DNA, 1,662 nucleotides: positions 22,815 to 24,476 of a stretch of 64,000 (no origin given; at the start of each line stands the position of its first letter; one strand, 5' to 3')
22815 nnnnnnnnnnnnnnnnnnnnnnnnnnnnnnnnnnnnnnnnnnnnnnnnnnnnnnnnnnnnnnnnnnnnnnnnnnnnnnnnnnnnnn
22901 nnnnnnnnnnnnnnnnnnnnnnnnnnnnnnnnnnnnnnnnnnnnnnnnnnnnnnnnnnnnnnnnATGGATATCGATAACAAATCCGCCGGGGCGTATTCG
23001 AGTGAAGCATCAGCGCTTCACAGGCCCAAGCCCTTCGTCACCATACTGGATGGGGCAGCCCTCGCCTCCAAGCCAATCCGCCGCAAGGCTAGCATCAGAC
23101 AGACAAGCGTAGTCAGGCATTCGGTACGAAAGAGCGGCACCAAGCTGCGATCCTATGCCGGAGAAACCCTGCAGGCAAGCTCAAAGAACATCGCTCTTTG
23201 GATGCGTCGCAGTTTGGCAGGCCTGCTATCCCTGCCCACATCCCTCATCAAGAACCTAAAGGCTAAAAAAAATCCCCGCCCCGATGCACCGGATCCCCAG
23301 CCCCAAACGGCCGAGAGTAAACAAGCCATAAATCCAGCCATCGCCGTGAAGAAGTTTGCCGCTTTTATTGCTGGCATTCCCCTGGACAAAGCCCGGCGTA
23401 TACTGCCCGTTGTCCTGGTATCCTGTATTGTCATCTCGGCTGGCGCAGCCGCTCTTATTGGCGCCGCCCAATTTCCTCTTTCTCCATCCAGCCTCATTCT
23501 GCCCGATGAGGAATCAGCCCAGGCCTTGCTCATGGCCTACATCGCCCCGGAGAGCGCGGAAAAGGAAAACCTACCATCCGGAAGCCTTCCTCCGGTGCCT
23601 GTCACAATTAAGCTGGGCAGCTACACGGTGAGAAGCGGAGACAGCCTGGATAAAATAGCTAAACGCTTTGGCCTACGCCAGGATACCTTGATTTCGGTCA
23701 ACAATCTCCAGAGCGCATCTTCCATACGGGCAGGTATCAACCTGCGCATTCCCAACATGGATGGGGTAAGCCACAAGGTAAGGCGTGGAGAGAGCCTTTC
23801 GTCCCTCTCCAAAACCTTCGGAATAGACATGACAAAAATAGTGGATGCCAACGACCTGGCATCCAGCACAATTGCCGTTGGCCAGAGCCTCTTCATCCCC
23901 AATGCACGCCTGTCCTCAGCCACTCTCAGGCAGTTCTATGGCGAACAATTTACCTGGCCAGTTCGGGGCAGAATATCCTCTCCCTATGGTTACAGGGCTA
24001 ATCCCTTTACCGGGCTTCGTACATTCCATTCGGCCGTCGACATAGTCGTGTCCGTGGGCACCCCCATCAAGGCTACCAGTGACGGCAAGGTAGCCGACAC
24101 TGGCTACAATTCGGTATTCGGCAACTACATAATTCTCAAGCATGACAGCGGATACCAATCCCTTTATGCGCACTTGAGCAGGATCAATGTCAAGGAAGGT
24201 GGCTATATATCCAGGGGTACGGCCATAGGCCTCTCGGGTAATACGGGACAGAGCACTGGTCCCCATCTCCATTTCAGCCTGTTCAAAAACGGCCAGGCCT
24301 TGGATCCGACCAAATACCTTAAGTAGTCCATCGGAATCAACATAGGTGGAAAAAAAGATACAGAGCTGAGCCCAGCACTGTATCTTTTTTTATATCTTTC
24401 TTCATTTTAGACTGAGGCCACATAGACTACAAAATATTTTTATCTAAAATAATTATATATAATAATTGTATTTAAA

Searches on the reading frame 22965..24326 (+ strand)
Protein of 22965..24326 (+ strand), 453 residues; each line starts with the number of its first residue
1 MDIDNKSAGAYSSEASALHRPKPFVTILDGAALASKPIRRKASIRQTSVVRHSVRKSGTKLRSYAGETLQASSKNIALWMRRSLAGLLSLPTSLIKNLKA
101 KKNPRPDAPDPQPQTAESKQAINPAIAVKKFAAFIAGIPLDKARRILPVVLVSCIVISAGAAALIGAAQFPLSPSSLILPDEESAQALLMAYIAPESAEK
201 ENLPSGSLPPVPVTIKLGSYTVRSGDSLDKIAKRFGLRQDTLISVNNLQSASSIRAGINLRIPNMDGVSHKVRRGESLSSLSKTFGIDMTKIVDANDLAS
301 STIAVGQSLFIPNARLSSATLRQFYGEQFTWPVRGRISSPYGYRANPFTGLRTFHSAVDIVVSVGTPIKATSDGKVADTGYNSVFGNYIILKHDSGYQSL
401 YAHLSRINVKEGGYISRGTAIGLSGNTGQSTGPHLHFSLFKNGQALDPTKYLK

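Call 6: search_protein_families(library=pfam, proteins=[window:22965-24326:+], max_evalue=0.001)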
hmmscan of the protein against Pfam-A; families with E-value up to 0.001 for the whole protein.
window:22965-24326:+ (453 aa): 4 families
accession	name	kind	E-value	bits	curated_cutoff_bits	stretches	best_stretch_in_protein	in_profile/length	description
PF01551.29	Peptidase_M23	-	1.2e-32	112.4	28.7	1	354-448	2-96/96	Peptidase family M23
PF01476.26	LysM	-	3.9e-26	91.2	20.9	2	220-263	1-43/43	LysM domain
PF23473.1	LysM3_LYK4_5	-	1.6e-13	50.9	29.3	2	271-306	6-41/48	LYK4/5 LysM3 domain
PF23446.1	LysM1_NFP_LYK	-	2.5e-06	28.7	36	0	277-312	17-54/60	NFP/LYK LysM1 domain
